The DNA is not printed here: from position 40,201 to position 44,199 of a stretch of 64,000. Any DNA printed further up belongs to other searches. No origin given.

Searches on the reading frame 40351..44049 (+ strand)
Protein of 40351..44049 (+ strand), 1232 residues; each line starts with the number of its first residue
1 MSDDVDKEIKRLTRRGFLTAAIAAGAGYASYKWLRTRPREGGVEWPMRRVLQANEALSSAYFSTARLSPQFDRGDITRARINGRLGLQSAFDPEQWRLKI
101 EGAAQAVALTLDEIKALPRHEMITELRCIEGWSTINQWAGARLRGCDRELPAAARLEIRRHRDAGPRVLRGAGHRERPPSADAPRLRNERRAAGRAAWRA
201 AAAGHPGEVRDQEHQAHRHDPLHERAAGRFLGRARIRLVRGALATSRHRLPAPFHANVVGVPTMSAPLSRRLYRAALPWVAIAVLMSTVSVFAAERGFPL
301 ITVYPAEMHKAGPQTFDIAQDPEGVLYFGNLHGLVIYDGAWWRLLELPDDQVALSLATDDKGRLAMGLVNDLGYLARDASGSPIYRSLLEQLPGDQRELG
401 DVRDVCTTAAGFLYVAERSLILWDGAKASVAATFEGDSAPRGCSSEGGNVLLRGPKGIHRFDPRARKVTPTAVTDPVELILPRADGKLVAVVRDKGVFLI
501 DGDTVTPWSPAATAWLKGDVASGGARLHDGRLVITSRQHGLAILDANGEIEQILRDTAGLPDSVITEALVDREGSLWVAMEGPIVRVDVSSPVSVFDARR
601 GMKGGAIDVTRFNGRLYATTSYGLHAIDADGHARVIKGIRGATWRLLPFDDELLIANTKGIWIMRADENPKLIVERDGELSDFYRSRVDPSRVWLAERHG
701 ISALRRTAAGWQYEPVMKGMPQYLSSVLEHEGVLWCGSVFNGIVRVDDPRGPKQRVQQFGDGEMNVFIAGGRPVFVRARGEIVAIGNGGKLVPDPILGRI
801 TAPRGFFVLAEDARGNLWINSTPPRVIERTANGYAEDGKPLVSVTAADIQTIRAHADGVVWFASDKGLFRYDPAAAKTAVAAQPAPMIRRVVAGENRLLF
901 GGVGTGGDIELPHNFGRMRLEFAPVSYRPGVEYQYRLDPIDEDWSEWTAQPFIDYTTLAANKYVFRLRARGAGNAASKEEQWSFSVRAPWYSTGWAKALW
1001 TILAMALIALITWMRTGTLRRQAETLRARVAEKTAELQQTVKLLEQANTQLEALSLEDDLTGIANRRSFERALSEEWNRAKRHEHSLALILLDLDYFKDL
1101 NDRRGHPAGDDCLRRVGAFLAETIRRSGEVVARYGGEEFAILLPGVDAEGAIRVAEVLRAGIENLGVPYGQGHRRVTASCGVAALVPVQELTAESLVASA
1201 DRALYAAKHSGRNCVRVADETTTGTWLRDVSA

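Call 9: search_protein_families(library=pfam, proteins=[window:40351-44049:+], max_evalue=0.001)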
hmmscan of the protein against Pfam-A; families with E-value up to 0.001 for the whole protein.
window:40351-44049:+ (1232 aa): 5 families
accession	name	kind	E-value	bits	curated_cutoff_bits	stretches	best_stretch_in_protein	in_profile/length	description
PF00990.26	GGDEF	-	1.2e-47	162.1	23.8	1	1057-1213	3-160/161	Diguanylate cyclase, GGDEF domain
PF07494.17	Reg_prop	-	5.9e-10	38.6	20.4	0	559-581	1-23/24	Two component regulator propeller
PF00174.25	Oxidored_molyb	-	4.3e-06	26.9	24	1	90-144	6-77/169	Oxidoreductase molybdopterin binding domain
PF07495.19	Y_Y_Y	-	2.7e-05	24.4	26.6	1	931-986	8-64/65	Y_Y_Y domain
PF08450.18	SGL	-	0.00034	20.7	26.3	0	521-579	43-102/246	SMP-30/Gluconolactonase/LRE-like region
